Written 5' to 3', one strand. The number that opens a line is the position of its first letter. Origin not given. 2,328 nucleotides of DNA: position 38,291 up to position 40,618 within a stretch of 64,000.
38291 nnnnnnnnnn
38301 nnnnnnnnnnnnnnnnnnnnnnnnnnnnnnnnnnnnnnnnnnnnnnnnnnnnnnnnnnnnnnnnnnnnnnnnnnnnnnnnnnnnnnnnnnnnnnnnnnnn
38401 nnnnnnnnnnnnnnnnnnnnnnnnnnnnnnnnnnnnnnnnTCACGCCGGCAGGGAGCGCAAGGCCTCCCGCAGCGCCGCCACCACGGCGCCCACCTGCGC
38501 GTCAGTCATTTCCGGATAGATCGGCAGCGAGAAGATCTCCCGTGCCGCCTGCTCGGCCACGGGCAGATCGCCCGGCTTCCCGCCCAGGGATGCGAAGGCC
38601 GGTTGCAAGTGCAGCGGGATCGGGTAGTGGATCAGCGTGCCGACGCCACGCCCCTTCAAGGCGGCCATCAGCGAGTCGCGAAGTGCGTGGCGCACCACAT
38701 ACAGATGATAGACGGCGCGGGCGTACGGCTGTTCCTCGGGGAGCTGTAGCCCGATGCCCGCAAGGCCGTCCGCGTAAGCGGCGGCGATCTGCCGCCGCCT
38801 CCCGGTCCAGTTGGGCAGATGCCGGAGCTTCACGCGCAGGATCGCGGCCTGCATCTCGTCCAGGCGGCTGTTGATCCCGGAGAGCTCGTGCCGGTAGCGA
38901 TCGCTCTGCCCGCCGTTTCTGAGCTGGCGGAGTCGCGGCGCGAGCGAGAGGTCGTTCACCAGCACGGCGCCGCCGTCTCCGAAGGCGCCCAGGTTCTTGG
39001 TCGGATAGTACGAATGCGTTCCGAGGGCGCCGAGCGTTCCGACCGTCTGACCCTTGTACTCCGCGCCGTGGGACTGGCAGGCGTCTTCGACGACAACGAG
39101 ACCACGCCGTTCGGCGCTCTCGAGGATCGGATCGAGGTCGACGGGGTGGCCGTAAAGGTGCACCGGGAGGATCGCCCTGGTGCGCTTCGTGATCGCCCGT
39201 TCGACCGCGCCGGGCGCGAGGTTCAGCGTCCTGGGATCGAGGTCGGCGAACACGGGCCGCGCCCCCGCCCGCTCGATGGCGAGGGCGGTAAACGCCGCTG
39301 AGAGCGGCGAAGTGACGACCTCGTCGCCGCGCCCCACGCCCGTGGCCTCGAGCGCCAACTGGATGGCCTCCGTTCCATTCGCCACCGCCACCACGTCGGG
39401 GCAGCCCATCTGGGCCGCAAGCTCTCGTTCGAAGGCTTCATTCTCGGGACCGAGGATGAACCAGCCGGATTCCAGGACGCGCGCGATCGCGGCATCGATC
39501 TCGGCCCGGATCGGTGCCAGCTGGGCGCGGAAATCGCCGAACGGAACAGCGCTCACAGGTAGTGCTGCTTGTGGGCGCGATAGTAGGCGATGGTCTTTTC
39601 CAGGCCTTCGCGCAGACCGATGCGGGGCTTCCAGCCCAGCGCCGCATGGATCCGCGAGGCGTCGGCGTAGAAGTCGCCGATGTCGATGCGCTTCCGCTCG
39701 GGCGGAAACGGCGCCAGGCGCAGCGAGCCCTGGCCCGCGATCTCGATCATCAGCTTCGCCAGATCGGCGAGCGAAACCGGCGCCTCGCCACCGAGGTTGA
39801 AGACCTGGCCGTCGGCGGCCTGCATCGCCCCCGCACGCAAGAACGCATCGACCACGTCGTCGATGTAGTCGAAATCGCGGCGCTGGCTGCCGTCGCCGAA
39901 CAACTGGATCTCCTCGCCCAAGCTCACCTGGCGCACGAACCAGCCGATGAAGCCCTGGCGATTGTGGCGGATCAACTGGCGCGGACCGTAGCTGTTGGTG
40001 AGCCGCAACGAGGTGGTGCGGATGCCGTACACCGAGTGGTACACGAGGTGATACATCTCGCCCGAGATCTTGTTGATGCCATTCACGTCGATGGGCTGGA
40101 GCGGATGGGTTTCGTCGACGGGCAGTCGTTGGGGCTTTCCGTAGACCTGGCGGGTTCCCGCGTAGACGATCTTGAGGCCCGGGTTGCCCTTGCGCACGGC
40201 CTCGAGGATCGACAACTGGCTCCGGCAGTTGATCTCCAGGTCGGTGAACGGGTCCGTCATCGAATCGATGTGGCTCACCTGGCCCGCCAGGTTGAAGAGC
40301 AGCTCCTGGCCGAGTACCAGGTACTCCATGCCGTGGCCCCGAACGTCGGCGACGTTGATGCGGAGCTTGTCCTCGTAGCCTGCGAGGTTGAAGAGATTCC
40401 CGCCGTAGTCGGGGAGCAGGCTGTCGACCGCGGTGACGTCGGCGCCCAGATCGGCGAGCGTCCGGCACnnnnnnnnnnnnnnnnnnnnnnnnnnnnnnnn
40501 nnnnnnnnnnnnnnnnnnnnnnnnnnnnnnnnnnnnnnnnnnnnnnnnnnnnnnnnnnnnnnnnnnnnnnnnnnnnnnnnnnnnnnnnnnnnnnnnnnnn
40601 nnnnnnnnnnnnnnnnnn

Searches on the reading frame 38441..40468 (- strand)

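Call 14: search_protein_families(library=pfam, proteins=[window:38441-40468:-])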
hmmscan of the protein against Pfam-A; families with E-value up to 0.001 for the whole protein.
window:38441-40468:- (675 aa): 1 family
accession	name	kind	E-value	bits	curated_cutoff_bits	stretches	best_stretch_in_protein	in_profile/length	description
PF01041.23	DegT_DnrJ_EryC1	-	3.7e-113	378.9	19.8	1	320-667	3-360/360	DegT/DnrJ/EryC1/StrS aminotransferase family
